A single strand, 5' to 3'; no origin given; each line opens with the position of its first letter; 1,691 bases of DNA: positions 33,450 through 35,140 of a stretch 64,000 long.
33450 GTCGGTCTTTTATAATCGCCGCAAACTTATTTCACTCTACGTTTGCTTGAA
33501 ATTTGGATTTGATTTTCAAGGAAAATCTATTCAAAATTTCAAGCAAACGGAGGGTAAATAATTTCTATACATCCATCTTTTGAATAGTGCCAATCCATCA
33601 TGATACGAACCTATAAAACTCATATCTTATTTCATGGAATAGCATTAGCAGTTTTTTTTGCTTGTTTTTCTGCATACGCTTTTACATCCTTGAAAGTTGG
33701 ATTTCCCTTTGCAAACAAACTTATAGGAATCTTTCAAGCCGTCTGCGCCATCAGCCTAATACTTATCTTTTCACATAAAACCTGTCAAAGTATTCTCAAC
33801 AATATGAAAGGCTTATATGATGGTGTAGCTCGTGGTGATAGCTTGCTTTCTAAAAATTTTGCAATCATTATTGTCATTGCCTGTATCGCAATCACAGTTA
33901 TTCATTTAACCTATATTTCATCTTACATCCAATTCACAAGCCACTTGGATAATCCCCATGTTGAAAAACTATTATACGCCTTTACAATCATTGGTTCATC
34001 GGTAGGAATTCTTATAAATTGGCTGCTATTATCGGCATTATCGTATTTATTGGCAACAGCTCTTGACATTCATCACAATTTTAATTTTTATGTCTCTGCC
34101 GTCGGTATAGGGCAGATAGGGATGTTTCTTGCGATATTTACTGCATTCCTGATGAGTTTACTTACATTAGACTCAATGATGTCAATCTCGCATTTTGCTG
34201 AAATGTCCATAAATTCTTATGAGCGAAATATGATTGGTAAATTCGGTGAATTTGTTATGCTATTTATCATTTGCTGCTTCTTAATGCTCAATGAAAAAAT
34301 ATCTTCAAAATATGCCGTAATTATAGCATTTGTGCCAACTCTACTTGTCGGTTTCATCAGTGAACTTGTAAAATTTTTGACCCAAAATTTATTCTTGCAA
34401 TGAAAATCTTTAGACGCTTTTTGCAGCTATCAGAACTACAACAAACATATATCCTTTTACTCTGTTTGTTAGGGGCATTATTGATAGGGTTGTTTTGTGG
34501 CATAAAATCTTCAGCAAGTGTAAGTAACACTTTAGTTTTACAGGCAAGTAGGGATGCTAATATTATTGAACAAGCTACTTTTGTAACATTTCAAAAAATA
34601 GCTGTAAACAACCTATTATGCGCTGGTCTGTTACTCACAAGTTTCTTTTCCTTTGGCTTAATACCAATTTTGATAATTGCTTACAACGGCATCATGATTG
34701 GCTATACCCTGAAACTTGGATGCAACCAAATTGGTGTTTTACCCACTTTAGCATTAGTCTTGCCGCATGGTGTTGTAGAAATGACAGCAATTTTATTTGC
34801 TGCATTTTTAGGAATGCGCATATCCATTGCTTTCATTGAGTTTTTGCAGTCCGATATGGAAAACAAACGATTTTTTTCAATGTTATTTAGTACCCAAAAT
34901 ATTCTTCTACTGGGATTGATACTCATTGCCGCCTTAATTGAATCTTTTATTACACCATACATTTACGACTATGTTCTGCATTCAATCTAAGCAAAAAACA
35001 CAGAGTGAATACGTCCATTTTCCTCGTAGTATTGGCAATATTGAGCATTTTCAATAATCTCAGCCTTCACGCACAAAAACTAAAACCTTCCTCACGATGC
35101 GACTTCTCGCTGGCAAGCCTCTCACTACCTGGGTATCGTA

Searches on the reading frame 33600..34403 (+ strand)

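Call 5: search_protein_families(library=pfam, proteins=[window:33600-34403:+], max_evalue=0.01)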
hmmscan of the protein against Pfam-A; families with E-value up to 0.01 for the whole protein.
window:33600-34403:+ (267 aa): 1 family
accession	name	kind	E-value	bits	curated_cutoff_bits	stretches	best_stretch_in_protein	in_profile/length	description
PF04893.22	Yip1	-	0.0037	17.6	28.6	1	90-252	26-167/173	Yip1 domain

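Call 78: search_protein_families(library=ncbifam, proteins=[window:33600-34403:+], max_evalue=0.01)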
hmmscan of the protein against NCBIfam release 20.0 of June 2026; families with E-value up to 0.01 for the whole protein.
window:33600-34403:+ (267 aa): 0 families

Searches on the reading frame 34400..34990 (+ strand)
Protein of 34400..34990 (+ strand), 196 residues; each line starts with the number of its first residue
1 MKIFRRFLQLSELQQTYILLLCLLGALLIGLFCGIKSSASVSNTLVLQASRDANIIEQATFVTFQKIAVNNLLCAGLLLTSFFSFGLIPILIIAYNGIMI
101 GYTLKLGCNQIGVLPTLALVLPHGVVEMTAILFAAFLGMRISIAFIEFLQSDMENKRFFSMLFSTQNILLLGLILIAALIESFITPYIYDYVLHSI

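Call 5: search_protein_families(library=pfam, proteins=[window:34400-34990:+], max_evalue=0.01)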
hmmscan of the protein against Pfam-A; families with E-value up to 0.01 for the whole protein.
window:34400-34990:+ (196 aa): 2 families
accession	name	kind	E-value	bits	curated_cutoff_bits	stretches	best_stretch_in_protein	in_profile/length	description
PF01944.22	SpoIIM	-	1e-22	81.2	26.9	1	21-186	3-163/163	Stage II sporulation protein M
PF03547.23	Mem_trans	-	0.0032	16.6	25.7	1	130-181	68-119/343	Membrane transport protein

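Call 78: search_protein_families(library=ncbifam, proteins=[window:34400-34990:+], max_evalue=0.01)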
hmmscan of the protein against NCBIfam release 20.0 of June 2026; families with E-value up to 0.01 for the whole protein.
window:34400-34990:+ (196 aa): 1 family
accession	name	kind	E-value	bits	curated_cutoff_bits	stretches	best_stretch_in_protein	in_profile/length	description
TIGR02831.1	spo_II_M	equivalog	2.5e-05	24.3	100.2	1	65-188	67-197/200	stage II sporulation protein M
